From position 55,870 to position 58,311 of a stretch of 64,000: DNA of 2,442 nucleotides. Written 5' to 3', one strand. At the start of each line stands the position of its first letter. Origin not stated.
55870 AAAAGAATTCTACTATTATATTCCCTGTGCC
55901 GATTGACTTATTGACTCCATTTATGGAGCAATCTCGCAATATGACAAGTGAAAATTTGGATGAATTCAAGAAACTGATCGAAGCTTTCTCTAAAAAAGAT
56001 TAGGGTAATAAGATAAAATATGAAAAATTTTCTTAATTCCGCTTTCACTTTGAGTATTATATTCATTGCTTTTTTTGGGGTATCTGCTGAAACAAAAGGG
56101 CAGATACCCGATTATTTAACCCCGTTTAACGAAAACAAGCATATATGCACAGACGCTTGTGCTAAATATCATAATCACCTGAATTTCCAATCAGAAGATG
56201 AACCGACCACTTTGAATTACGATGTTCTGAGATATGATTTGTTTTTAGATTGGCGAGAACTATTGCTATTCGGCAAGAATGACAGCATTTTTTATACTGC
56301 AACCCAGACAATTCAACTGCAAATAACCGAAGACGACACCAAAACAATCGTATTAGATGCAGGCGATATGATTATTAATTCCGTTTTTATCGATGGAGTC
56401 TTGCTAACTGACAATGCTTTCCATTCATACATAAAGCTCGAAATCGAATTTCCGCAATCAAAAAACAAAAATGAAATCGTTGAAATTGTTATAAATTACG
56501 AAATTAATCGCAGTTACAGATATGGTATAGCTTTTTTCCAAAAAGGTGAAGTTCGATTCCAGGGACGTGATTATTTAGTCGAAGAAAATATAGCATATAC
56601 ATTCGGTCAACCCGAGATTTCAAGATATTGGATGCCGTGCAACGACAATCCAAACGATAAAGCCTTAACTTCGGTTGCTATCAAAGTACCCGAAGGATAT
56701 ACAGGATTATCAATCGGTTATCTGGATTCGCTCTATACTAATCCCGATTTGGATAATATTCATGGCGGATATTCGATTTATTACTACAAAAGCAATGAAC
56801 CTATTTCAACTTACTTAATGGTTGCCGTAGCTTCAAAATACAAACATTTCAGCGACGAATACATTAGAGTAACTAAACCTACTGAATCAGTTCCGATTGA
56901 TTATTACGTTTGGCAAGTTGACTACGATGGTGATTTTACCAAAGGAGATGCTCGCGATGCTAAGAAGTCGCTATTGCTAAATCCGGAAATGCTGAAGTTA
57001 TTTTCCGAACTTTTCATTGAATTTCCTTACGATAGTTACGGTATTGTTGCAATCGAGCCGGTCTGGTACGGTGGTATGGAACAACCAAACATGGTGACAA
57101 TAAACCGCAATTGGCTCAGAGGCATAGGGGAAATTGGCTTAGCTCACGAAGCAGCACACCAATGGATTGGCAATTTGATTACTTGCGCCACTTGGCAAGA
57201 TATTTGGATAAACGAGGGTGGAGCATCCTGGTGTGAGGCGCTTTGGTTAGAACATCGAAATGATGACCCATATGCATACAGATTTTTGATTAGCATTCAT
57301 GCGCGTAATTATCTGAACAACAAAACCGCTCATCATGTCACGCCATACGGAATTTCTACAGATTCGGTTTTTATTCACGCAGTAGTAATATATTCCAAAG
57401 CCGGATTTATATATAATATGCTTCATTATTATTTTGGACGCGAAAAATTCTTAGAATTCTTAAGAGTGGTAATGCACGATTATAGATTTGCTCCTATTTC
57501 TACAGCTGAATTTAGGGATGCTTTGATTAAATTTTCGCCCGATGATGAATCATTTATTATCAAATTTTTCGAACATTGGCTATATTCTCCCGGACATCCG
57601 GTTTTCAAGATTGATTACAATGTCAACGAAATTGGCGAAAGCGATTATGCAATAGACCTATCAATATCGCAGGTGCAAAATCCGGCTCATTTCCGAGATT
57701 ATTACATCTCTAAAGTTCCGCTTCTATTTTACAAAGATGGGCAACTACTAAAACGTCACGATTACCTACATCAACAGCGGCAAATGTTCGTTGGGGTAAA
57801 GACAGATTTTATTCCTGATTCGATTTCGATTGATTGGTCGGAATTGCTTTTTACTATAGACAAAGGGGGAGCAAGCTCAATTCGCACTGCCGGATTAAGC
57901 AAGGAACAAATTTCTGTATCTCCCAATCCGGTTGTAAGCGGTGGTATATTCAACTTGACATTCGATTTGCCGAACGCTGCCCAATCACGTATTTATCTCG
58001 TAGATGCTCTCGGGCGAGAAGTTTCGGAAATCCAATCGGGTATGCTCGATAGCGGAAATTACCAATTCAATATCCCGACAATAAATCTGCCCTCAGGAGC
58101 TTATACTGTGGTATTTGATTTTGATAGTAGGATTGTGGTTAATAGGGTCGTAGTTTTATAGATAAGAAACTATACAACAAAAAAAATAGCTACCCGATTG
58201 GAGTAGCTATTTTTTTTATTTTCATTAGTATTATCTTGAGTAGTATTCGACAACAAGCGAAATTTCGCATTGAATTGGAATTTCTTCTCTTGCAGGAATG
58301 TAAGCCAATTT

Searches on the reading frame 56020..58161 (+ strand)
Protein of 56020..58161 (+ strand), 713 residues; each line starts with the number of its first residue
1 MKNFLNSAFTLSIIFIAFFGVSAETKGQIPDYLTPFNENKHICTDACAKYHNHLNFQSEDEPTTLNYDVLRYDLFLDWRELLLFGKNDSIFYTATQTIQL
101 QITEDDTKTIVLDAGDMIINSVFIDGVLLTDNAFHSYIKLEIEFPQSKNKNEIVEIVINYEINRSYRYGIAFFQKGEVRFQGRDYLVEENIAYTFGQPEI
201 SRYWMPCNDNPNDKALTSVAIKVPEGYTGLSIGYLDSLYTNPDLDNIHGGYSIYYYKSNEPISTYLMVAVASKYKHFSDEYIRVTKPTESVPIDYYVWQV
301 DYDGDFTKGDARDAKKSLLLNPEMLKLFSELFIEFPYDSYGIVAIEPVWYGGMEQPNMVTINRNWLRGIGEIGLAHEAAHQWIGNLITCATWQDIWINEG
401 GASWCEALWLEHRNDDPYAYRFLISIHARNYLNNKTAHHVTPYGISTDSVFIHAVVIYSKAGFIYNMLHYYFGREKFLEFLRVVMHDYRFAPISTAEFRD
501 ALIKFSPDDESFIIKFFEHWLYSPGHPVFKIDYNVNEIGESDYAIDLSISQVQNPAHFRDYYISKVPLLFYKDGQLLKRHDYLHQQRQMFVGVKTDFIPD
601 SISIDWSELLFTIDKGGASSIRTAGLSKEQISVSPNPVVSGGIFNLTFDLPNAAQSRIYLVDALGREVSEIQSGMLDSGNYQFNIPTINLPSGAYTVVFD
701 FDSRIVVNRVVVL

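Call 109: search_protein_families(library=pfam, proteins=[window:56020-58161:+], max_evalue=0.00001)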
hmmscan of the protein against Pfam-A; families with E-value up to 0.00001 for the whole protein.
window:56020-58161:+ (713 aa): 2 families
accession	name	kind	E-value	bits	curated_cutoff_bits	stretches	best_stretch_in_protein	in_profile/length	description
PF01433.26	Peptidase_M1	-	3.7e-27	95.8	27.7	1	323-520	8-218/218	Peptidase family M1 domain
PF17900.6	Peptidase_M1_N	-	3.6e-11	44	25.8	1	92-266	18-186/186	Peptidase M1 N-terminal domain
